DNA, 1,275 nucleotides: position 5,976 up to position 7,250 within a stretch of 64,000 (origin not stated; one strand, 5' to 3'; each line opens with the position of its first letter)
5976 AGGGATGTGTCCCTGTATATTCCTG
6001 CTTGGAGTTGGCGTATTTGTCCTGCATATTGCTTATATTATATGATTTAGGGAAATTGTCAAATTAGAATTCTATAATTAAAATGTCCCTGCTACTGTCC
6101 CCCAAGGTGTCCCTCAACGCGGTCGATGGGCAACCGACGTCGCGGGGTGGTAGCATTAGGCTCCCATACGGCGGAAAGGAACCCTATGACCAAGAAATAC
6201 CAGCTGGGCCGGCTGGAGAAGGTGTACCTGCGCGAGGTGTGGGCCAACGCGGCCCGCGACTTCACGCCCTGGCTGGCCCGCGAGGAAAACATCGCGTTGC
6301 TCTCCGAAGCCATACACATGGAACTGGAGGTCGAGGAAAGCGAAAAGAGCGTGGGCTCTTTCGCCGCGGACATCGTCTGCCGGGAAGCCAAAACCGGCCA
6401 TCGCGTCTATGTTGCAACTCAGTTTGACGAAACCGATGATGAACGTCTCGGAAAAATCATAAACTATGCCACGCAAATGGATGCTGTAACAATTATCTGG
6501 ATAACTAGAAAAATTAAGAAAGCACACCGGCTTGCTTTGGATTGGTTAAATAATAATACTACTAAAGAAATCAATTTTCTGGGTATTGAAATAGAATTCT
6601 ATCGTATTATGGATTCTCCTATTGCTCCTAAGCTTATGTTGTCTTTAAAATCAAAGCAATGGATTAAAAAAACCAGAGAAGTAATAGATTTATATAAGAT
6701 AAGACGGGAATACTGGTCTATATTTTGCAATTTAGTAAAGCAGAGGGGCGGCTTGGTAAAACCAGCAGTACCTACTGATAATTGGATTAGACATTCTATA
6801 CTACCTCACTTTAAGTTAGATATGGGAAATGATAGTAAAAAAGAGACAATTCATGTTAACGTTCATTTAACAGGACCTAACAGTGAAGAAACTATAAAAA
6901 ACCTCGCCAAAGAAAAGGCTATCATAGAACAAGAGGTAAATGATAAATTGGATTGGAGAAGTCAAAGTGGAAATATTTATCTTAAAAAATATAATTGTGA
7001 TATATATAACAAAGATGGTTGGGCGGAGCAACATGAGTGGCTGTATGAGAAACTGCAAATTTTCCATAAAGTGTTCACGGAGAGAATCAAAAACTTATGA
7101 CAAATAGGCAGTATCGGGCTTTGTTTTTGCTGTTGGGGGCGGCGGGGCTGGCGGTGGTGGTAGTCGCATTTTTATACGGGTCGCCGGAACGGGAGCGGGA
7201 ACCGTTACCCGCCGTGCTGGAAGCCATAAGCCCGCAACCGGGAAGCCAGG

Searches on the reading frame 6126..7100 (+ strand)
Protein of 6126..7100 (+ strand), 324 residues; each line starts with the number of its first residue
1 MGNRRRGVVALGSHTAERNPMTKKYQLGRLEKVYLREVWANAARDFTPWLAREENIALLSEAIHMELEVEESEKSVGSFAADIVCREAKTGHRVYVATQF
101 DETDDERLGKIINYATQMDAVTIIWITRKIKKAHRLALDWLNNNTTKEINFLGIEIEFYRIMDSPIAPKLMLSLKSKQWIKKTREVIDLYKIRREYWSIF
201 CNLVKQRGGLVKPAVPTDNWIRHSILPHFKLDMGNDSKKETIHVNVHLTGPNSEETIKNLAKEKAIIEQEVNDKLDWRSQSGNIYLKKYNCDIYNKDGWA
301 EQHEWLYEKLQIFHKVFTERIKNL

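Call 101: search_protein_families(library=pfam, proteins=[window:6126-7100:+], max_evalue=0.01)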
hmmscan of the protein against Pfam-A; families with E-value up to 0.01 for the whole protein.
window:6126-7100:+ (324 aa): 1 family
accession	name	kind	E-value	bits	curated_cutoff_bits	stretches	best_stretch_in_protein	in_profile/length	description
PF14088.11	DUF4268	-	1.3e-14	54.8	27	1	192-320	1-139/140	Domain of unknown function (DUF4268)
